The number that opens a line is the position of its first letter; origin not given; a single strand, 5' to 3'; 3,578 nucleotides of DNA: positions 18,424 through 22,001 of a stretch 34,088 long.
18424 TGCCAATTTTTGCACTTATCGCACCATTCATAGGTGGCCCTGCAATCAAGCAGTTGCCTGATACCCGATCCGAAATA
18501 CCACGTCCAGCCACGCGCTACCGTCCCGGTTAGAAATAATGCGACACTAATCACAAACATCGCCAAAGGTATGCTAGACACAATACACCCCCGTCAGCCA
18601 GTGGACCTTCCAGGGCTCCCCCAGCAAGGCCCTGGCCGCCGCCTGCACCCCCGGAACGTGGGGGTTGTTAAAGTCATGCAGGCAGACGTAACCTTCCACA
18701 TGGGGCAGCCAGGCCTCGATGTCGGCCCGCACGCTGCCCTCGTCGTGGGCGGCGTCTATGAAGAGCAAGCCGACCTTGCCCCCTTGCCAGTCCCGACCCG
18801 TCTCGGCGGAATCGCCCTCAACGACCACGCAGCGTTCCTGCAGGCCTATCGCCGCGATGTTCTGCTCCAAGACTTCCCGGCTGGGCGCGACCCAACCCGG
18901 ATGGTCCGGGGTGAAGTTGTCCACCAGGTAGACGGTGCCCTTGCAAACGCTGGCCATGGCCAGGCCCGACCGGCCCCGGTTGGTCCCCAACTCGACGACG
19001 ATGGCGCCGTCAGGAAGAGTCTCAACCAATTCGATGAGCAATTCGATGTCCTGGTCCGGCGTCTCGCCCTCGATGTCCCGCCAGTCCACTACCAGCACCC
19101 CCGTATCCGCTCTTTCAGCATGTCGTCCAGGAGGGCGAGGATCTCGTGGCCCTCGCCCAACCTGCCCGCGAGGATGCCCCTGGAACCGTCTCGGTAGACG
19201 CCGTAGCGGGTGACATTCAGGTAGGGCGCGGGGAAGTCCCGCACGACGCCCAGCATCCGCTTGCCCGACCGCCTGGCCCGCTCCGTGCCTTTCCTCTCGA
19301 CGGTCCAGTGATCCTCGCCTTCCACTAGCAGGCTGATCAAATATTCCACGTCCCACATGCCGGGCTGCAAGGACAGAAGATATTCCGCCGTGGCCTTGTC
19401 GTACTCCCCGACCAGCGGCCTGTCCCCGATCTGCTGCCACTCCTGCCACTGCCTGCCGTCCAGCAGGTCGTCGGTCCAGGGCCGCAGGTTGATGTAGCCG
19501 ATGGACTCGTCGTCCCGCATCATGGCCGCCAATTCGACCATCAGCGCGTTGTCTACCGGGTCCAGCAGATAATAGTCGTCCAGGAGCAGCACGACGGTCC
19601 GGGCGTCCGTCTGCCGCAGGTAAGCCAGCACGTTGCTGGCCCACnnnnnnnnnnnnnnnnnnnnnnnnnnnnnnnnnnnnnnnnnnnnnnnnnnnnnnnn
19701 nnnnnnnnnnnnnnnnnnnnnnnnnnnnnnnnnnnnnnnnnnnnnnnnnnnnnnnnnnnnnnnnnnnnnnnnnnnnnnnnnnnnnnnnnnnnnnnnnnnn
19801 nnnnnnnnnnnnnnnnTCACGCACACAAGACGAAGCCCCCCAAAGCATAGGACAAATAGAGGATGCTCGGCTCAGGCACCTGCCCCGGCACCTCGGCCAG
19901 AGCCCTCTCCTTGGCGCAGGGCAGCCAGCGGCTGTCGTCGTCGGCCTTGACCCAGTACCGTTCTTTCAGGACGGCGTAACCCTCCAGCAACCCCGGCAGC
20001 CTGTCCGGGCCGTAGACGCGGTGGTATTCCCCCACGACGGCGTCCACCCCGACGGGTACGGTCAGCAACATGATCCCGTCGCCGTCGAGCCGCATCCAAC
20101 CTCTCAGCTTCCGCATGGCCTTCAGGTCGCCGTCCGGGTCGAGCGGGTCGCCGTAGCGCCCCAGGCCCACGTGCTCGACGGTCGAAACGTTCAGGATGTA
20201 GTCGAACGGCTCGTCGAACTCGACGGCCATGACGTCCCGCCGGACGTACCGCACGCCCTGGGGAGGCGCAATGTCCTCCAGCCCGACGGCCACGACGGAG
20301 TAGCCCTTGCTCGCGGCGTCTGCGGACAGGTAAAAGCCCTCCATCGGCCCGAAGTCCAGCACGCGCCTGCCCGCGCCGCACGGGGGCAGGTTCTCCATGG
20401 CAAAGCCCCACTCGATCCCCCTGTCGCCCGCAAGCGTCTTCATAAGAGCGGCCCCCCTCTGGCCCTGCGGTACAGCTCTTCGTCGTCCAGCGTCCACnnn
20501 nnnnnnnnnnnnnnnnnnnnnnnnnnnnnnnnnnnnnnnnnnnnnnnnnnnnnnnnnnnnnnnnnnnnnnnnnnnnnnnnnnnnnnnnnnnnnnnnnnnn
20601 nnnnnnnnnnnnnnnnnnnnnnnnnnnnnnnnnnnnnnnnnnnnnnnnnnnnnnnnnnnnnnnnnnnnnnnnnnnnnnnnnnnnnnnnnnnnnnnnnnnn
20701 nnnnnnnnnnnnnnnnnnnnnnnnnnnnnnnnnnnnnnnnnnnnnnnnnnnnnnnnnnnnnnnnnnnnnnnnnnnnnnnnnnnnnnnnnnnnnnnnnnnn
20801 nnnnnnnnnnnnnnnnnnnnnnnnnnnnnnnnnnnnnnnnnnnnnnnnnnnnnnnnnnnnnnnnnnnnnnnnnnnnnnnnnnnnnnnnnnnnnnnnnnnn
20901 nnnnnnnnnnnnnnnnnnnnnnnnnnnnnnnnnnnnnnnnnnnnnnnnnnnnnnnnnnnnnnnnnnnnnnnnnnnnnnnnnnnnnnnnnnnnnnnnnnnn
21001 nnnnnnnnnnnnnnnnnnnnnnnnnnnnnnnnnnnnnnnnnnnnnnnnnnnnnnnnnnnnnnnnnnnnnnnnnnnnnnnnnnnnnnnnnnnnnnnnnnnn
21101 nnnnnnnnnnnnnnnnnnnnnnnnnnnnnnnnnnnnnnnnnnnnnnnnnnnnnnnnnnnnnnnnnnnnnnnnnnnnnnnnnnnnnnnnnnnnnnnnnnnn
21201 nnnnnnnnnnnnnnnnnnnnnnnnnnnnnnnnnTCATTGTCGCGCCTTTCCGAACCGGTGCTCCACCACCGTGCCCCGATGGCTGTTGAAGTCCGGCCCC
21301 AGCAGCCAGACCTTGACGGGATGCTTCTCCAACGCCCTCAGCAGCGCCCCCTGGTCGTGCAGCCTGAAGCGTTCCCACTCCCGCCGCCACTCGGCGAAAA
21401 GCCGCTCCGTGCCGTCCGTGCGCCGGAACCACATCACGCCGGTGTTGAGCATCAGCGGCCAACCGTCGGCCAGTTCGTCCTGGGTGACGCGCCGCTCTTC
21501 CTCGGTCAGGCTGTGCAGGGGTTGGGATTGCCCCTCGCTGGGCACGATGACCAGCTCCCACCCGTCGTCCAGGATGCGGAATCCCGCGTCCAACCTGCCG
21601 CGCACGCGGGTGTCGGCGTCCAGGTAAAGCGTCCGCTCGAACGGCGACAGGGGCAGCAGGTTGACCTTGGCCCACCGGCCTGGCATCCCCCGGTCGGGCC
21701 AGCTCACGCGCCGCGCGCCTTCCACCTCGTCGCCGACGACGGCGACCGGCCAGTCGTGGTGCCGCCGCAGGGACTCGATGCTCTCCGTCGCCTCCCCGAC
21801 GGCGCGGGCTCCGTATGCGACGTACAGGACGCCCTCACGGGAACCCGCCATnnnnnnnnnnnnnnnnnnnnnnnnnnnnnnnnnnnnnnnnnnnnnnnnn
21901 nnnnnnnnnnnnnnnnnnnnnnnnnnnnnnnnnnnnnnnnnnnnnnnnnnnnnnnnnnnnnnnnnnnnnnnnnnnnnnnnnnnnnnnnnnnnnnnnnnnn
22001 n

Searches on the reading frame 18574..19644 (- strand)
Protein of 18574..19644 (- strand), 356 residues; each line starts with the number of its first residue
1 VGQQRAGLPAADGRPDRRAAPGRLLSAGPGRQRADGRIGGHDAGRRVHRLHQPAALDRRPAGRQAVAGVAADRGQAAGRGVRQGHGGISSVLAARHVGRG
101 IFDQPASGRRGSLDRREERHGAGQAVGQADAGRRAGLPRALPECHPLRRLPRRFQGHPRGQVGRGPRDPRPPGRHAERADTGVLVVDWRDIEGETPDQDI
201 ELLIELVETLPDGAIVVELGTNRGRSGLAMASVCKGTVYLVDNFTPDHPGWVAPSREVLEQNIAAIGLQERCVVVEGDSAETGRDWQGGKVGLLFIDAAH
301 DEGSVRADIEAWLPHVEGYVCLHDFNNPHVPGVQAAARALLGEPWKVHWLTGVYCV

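Call 70: search_protein_families(library=pfam, proteins=[window:18574-19644:-], max_evalue=0.01)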
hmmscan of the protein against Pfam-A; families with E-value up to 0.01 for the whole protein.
window:18574-19644:- (356 aa): 1 family
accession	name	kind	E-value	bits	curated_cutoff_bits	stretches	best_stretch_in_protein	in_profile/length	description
PF13578.12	Methyltransf_24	-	1.1e-14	55.6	26.3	1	217-324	1-104/105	Methyltransferase domain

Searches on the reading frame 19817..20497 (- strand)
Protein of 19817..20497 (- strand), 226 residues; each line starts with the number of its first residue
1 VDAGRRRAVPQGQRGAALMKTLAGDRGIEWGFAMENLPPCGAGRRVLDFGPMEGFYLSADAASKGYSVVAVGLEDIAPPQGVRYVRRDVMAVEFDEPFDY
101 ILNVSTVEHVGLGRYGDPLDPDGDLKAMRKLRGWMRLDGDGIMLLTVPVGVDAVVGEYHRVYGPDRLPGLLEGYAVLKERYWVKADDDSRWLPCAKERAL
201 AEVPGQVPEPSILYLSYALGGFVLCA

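Call 9: search_protein_families(library=pfam, proteins=[window:19817-20497:-], max_evalue=0.01)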
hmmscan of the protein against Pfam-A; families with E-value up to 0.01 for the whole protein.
window:19817-20497:- (226 aa): 2 families
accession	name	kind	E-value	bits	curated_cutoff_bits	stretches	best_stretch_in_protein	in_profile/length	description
PF03269.20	DUF268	-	1.1e-21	77.9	25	1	93-178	58-141/176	Caenorhabditis protein of unknown function, DUF268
PF13489.12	Methyltransf_23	-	0.00042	20.5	27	1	36-147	16-118/164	Methyltransferase domain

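Call 10: search_protein_families(library=phrogs, proteins=[window:19817-20497:-], max_evalue=0.001)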
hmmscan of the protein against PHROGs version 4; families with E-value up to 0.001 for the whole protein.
window:19817-20497:- (226 aa): 0 families

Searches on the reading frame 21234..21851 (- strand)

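Call 70: search_protein_families(library=pfam, proteins=[window:21234-21851:-], max_evalue=0.01)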
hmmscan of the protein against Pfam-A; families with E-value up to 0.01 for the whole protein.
window:21234-21851:- (205 aa): 1 family
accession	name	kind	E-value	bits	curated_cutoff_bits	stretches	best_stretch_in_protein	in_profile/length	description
PF03407.22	Nucleotid_trans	-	0.00039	20.9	22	1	127-176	108-154/208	Nucleotide-diphospho-sugar transferase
